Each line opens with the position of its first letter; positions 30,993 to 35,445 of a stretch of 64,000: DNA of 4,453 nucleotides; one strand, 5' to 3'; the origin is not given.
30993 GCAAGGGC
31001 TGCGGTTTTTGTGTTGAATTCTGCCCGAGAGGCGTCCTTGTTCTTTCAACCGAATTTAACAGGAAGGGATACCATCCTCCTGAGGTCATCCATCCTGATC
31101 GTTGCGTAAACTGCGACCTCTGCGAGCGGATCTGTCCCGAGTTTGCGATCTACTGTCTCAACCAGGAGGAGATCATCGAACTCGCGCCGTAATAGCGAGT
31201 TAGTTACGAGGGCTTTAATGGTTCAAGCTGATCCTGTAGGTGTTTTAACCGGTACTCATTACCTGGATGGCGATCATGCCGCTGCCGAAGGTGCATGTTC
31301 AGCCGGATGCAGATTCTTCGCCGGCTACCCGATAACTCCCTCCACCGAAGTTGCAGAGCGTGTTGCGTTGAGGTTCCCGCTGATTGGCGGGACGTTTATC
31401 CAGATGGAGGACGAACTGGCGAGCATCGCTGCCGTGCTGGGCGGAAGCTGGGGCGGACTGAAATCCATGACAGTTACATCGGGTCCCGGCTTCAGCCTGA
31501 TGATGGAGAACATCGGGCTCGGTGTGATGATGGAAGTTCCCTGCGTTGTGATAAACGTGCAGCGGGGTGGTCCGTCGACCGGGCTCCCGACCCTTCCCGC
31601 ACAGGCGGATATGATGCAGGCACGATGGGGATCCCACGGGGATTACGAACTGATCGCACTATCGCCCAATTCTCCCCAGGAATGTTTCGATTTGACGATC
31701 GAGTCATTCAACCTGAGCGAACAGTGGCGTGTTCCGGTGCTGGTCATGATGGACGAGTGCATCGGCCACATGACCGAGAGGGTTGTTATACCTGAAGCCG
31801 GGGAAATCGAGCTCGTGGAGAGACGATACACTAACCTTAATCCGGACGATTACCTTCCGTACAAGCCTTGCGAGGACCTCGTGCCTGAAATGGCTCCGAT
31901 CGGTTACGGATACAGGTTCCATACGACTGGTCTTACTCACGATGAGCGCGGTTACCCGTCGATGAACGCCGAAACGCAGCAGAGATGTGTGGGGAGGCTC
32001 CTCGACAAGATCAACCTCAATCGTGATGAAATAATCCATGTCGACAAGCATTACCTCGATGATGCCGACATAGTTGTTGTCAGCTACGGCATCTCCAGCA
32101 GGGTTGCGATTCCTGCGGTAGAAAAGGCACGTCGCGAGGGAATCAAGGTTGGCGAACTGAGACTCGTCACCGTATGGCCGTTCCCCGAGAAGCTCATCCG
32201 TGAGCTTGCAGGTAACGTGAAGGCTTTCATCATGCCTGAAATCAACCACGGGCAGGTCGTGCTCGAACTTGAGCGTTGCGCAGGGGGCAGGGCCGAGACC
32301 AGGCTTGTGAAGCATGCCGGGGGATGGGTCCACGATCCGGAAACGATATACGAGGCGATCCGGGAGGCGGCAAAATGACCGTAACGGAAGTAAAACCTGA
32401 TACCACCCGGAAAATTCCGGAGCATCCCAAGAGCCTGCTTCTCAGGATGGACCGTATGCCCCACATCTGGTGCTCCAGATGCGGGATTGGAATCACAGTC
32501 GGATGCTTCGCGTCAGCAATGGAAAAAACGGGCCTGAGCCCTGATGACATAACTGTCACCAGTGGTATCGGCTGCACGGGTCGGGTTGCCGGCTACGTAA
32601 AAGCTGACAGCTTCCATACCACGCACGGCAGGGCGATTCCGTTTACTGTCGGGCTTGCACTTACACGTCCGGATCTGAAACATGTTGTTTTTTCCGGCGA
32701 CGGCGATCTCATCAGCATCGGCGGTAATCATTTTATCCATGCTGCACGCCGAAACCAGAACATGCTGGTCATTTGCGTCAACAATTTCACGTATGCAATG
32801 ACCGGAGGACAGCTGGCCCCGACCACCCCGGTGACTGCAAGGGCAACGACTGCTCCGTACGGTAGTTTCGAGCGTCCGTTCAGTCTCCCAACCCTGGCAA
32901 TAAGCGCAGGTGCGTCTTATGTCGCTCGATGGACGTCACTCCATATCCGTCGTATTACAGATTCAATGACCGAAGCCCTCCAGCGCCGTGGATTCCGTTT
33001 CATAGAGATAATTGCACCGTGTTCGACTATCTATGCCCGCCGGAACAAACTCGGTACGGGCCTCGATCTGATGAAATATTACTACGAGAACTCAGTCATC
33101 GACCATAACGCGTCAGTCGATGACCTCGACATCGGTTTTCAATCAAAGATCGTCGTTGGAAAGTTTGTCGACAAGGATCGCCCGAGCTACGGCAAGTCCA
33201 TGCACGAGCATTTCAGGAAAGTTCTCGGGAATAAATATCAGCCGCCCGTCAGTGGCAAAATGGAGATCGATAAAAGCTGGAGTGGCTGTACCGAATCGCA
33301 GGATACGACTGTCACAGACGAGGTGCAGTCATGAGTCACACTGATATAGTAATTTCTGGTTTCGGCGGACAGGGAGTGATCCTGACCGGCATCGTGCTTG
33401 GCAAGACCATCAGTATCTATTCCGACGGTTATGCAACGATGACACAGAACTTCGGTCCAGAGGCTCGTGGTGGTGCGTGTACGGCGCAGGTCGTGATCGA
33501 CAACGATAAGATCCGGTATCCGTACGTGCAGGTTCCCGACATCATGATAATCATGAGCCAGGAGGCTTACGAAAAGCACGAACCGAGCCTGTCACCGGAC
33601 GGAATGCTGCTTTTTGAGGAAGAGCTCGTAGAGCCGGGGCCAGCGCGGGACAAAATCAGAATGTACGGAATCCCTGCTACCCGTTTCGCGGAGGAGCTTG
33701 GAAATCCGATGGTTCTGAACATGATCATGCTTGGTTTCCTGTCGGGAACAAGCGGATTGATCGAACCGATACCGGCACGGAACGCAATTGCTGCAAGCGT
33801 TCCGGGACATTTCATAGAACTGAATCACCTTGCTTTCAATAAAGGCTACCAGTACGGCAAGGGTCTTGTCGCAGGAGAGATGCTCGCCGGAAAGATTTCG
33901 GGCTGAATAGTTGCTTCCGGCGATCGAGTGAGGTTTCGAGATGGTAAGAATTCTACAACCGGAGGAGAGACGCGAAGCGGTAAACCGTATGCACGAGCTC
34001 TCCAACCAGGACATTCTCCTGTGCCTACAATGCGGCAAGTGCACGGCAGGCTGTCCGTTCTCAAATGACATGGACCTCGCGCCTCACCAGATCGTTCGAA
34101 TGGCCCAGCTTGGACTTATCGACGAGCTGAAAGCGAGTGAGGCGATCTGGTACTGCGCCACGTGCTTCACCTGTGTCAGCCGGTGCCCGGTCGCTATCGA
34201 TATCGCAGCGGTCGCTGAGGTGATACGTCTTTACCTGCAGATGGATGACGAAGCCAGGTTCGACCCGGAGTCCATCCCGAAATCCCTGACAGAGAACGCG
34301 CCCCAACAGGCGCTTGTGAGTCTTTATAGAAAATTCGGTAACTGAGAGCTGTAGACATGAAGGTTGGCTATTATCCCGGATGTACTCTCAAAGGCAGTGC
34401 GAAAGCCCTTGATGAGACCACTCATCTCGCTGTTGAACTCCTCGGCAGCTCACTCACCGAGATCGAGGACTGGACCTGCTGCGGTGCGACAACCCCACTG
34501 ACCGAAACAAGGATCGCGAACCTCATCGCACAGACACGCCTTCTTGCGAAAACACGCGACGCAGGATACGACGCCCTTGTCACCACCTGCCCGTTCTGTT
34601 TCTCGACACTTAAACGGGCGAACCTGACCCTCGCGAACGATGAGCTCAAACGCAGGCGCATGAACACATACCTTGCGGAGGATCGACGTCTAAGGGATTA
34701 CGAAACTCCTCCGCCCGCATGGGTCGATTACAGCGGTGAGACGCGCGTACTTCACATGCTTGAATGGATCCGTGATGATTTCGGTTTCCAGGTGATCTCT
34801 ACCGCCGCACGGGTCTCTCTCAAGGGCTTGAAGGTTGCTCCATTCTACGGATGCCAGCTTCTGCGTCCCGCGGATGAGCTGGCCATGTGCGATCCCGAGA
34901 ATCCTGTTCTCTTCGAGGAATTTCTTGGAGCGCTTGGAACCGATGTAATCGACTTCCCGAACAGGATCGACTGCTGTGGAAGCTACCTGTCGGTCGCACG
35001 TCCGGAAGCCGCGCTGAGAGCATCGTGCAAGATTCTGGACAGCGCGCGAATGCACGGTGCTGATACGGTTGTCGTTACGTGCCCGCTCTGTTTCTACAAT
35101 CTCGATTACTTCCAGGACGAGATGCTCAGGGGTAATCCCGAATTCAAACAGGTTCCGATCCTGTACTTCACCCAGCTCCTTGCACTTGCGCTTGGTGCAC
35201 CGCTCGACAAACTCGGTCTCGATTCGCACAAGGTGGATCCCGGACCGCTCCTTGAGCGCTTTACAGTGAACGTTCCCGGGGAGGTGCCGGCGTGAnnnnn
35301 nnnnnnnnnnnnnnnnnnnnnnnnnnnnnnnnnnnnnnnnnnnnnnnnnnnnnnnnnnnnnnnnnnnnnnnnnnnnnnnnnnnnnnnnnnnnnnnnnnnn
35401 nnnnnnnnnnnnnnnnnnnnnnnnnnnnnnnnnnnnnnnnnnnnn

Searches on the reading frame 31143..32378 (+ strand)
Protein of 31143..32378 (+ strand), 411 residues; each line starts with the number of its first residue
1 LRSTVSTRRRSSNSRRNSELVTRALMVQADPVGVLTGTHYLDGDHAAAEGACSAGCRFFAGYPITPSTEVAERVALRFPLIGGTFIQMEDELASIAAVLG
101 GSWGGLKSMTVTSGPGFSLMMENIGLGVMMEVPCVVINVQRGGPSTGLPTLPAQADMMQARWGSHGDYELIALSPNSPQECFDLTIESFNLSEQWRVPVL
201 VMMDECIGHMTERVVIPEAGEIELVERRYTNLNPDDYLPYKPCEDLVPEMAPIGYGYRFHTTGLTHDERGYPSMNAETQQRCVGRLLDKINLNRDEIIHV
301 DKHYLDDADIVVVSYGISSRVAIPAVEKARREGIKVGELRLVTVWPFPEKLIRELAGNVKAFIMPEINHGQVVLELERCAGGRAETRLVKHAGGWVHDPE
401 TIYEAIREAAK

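Call 60: search_protein_families(library=pfam, proteins=[window:31143-32378:+], max_evalue=0.001)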
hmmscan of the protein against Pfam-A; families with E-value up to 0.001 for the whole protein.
window:31143-32378:+ (411 aa): 3 families
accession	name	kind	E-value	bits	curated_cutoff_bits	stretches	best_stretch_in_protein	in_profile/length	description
PF01855.24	POR_N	-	8.6e-69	232.2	27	1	49-279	1-225/231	Pyruvate flavodoxin/ferredoxin oxidoreductase, thiamine diP-bdg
PF17147.9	PFOR_II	-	5.4e-19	68.9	27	1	308-401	1-101/102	Pyruvate:ferredoxin oxidoreductase core domain II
PF02780.25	Transketolase_C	-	1.6e-06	28.5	25.9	1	307-366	9-68/124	Transketolase, C-terminal domain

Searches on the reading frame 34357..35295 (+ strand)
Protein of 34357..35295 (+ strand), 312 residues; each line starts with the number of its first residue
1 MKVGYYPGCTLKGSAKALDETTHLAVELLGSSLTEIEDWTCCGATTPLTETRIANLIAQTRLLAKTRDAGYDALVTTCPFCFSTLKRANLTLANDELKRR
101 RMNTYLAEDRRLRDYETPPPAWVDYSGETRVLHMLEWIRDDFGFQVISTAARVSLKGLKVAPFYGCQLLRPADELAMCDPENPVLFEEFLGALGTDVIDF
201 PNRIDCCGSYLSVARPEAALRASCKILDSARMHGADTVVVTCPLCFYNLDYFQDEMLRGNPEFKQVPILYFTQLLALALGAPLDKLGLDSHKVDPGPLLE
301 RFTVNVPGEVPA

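Call 49: search_protein_families(library=pfam, proteins=[window:34357-35295:+], max_evalue=0.001)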
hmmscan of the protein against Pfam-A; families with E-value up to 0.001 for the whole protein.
window:34357-35295:+ (312 aa): 1 family
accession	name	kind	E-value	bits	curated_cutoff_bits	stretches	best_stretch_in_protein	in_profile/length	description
PF02754.22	CCG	-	1.3e-21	76.9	20.6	2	160-250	1-85/85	Cysteine-rich domain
